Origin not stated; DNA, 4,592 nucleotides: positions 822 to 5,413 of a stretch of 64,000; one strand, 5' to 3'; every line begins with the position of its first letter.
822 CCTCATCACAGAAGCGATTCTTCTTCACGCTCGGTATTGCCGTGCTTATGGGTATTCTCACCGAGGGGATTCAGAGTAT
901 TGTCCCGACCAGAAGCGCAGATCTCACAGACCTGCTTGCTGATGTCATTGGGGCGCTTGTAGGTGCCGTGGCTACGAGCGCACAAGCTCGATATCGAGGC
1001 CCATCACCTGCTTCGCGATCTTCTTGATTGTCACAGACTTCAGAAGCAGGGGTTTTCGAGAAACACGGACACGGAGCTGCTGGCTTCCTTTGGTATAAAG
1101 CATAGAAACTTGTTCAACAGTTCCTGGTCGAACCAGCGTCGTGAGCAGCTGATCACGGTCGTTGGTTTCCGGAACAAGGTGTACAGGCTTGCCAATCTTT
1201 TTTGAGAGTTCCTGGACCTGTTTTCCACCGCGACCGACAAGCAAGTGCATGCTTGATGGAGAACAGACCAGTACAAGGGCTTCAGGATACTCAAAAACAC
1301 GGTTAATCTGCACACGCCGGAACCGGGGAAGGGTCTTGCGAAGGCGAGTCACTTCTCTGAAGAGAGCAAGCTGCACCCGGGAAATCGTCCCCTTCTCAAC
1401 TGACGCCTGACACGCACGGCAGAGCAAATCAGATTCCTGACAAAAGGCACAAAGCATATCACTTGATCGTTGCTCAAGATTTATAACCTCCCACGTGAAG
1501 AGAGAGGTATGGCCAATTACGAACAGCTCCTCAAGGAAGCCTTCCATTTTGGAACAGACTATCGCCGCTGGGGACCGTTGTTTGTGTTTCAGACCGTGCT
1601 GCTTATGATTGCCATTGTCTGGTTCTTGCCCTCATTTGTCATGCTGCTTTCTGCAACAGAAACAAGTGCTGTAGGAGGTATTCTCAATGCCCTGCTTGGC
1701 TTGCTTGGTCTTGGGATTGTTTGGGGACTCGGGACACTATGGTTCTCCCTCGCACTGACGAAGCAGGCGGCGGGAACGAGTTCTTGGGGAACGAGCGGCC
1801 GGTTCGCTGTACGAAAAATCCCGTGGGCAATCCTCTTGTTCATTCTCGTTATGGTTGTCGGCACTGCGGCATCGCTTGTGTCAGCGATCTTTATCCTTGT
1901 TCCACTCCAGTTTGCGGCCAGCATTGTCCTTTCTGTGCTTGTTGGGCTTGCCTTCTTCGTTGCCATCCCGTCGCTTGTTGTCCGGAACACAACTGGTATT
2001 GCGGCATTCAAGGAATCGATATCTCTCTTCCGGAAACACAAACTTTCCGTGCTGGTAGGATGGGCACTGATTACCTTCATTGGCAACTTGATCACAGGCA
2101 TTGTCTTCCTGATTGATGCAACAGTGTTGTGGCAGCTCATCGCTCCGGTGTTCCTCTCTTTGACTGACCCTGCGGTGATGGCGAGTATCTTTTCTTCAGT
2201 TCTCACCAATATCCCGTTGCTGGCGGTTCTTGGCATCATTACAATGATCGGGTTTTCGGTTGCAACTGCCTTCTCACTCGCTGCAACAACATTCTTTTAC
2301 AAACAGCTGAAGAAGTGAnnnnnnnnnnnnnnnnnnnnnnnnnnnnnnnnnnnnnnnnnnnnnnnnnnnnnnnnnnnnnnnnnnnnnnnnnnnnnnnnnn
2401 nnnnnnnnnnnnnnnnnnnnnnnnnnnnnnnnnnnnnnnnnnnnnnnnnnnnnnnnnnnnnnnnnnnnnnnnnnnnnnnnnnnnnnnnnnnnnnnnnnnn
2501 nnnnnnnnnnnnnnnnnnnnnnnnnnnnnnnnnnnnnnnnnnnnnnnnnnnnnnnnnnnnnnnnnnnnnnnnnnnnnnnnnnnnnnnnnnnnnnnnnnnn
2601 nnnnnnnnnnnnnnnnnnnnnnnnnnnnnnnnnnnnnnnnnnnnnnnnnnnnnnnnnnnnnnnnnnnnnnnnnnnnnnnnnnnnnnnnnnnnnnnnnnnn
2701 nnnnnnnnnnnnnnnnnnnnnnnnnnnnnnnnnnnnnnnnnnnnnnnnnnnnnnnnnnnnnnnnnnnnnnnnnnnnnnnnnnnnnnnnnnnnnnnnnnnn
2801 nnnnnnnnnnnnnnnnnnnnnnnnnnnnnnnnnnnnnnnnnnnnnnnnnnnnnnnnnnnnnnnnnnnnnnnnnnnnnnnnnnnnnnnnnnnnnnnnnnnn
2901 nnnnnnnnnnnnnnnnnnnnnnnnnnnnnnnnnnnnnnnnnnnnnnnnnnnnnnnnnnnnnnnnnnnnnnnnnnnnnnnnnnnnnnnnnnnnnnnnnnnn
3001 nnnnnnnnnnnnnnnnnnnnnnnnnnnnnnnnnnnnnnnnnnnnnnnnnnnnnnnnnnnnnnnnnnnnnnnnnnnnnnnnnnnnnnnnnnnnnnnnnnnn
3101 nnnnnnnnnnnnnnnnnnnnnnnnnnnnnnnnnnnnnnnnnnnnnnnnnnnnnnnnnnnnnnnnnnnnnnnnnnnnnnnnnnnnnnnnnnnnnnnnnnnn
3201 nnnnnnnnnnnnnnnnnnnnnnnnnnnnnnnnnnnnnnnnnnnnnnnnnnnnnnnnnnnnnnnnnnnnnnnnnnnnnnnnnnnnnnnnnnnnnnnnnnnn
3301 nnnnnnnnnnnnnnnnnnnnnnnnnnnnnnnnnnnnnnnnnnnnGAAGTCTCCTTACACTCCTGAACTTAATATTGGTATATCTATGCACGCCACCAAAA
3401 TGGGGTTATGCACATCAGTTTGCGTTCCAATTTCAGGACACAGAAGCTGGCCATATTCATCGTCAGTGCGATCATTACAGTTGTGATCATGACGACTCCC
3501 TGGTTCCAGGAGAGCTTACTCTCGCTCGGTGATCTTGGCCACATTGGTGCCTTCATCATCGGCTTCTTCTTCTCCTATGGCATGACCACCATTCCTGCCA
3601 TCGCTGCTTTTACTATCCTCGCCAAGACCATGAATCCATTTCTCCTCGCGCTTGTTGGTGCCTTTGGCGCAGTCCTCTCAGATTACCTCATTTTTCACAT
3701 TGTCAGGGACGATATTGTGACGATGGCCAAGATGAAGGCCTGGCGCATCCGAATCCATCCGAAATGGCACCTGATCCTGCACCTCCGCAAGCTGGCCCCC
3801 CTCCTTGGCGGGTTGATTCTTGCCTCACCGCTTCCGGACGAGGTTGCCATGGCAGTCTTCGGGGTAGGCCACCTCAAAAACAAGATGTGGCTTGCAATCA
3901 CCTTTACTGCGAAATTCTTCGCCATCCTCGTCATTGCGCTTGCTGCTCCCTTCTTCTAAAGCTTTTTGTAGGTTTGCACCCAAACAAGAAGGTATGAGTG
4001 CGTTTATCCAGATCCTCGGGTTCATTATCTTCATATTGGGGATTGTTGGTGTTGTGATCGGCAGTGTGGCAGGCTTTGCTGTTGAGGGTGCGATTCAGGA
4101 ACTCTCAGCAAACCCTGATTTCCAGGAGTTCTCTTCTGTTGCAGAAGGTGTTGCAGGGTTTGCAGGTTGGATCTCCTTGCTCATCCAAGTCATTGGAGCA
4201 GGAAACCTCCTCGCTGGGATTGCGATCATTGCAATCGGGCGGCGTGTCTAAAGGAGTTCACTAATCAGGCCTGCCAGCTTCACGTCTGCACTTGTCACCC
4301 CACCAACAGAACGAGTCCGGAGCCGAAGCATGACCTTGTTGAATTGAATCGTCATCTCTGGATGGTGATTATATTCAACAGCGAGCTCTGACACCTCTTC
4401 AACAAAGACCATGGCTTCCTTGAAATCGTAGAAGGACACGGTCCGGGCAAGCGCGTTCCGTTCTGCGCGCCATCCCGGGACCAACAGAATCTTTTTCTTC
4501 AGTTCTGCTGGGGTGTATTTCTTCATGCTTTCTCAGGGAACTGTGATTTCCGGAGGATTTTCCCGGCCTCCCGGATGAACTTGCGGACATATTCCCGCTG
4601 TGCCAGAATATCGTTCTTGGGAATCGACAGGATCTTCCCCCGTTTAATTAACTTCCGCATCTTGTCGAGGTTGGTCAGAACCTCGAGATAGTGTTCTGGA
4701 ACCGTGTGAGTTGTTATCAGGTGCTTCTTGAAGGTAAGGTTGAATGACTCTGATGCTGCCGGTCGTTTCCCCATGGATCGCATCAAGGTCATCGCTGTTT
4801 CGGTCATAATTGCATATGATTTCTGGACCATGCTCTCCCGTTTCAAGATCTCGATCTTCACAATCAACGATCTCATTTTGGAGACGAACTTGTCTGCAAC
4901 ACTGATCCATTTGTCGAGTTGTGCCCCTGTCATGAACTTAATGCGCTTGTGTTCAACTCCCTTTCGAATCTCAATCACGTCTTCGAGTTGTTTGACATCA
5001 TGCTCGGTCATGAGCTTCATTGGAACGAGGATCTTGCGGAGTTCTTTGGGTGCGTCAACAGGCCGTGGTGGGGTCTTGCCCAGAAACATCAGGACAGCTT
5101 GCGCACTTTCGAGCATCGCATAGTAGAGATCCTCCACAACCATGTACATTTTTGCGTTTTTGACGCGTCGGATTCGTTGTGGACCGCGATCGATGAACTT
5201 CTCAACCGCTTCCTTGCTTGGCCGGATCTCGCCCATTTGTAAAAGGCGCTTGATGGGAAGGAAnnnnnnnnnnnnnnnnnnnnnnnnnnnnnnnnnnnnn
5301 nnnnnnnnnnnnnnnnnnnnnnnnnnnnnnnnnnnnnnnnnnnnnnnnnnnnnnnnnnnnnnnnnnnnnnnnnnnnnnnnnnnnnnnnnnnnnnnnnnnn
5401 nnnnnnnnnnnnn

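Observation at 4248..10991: Tightly packed divergent block dominated by large uncharacterised proteins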

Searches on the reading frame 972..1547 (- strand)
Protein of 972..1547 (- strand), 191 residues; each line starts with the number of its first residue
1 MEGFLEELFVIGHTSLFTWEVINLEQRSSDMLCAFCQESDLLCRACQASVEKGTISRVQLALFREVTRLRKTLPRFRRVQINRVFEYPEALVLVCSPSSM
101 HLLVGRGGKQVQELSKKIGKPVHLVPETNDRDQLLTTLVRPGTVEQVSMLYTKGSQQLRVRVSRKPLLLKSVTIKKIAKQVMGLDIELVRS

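Call 21: search_protein_families(library=pfam, proteins=[window:972-1547:-], max_evalue=0.01)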
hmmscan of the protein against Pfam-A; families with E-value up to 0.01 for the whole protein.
window:972-1547:- (191 aa): 2 families
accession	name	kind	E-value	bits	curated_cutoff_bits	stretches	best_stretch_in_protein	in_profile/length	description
PF13184.12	KH_5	-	0.00064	20.2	27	1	103-148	22-68/69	NusA-like KH domain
PF07650.23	KH_2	-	0.0024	18.1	22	1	77-123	16-59/78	KH domain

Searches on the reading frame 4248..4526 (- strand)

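Call 5: search_protein_families(library=pfam, proteins=[window:4248-4526:-], max_evalue=0.1)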
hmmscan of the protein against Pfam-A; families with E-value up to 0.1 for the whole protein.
window:4248-4526:- (92 aa): 1 family
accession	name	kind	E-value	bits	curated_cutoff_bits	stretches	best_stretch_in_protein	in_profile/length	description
PF01329.24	Pterin_4a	-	8.2e-24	84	26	1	3-90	2-90/91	Pterin 4 alpha carbinolamine dehydratase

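Call 6: search_protein_families(library=ncbifam, proteins=[window:4248-4526:-], max_evalue=0.1)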
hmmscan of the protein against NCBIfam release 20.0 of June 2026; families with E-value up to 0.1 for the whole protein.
window:4248-4526:- (92 aa): 5 families
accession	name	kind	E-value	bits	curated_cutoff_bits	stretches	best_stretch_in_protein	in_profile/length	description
NF002017.0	PRK00823.1-2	equivalog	2.6e-24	85.1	80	1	2-91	3-92/94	4a-hydroxytetrahydrobiopterin dehydratase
NF002018.0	PRK00823.1-3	equivalog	6.2e-18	64.6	108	1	3-90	5-94/98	4a-hydroxytetrahydrobiopterin dehydratase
NF002020.0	PRK00823.1-5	equivalog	9e-17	61.2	146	1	1-90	12-103/111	4a-hydroxytetrahydrobiopterin dehydratase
NF002019.0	PRK00823.1-4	equivalog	1.6e-14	54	137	1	3-90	21-110/116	4a-hydroxytetrahydrobiopterin dehydratase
NF002016.0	PRK00823.1-1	equivalog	9.7e-12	45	133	1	4-87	19-106/113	4a-hydroxytetrahydrobiopterin dehydratase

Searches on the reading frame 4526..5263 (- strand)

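Call 53: search_protein_families(library=pfam, proteins=[window:4526-5263:-], max_evalue=10)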
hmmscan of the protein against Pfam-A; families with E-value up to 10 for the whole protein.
seq(246 aa): 2 families
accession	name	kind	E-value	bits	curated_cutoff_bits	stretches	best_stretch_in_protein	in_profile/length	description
PF15463.11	ECM11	-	0.09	13.8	27.1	1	94-138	43-87/133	Extracellular mutant protein 11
PF11112.13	PyocinActivator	-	0.17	12.4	24.2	1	177-213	8-42/74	Pyocin activator protein PrtN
